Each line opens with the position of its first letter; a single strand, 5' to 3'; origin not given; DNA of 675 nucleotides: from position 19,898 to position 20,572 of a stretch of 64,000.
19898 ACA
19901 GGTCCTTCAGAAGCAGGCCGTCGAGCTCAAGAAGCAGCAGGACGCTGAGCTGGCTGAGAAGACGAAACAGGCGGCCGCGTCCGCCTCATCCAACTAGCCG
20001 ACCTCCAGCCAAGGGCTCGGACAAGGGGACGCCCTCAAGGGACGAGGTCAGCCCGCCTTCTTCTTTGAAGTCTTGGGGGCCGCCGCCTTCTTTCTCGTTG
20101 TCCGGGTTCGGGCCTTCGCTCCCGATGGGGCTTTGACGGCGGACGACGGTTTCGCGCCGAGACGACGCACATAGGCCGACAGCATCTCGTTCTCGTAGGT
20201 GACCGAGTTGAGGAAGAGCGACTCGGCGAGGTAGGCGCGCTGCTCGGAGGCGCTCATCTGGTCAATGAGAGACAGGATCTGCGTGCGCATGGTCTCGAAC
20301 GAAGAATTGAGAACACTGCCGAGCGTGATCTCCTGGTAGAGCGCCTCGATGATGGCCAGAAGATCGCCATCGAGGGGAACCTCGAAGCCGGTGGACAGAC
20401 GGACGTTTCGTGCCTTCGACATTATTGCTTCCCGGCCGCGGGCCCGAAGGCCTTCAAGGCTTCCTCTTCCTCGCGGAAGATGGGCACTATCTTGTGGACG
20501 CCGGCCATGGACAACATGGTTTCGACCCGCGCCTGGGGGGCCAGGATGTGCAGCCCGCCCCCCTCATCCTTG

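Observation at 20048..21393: ECF sigma factor operon with a STAS antagonist and an unknown K-tailed protein instead of an anti-sigma factor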

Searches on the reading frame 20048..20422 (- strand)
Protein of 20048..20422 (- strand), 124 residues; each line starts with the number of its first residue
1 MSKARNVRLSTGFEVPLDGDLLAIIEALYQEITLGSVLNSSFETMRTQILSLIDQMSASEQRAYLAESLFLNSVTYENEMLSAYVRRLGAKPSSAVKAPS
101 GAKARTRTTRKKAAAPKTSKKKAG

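Call 3: search_protein_families(library=pfam, proteins=[window:20048-20422:-], max_evalue=0.1)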
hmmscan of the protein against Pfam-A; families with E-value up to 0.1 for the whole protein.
window:20048-20422:- (124 aa): 1 family
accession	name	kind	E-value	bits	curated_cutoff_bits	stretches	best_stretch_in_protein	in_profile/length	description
PF06825.17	HSBP1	-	0.042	14.1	28.6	1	38-58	14-34/51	Heat shock factor binding protein 1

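Call 4: search_protein_families(library=ncbifam, proteins=[window:20048-20422:-], max_evalue=0.1)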
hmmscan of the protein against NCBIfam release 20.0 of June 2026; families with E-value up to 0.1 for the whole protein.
window:20048-20422:- (124 aa): 0 families

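Call 5: find_homologous_proteins(query=window:20048-20422:-, max_evalue=0.01)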
Query window:20048-20422:- (124 aa): 473 proteins with E <= 0.01 among 488 candidates; the best 120 are listed.
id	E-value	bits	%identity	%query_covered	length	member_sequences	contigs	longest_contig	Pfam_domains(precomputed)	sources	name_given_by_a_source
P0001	1.0e-68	246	99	100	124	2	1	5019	-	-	-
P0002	1.0e-57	210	86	99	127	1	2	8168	-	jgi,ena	-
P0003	4.9e-54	199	83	98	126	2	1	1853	-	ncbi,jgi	jgi:hypothetical protein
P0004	1.8e-53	197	83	98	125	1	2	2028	-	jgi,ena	-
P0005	1.0e-52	194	91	72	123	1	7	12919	-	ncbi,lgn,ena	-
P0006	2.0e-52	193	80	100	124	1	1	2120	-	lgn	-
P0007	2.4e-52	193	81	98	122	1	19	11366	-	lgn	-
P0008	2.8e-52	193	92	72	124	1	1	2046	-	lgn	-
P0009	3.3e-52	193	92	72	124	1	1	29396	-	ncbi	-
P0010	5.2e-52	192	92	72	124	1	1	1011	-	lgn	-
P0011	5.5e-52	192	80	98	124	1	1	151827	-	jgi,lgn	-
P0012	1.0e-51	191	92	72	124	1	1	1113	-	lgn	-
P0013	1.6e-51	191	92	72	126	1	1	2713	-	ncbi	-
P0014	2.4e-51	190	82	85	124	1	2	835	-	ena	-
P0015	4.6e-51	189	80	98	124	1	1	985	-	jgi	jgi:hypothetical protein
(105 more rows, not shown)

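Call 13: search_protein_representatives(protein=window:20048-20422:-)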
Query: 124 residues. Proteins with E-value up to 0.001 (for the whole library): 179; up to 1e-10: 48; up to 1e-30: 1. The best 150 are listed.
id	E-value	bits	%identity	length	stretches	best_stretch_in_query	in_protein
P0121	7.2e-40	151.5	75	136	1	1-117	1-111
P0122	6.1e-26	106.8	61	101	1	5-94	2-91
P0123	8.3e-26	106.4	60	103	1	5-94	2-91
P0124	1.1e-23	99.5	58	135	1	5-95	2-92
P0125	1.5e-22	96.0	50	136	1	5-115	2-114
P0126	1.6e-21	92.6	45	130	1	5-122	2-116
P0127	2.0e-21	92.3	51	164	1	6-114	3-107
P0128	5.3e-21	91.0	53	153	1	5-104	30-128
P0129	1.3e-20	89.7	55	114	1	5-99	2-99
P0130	4.8e-20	87.9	54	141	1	4-90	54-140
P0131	6.8e-20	87.4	54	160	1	5-89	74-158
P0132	4.1e-19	84.9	56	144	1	8-89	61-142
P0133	5.8e-19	84.4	47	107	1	5-108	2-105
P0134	1.2e-18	83.4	50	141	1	4-91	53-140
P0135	3.6e-18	81.9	46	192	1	6-110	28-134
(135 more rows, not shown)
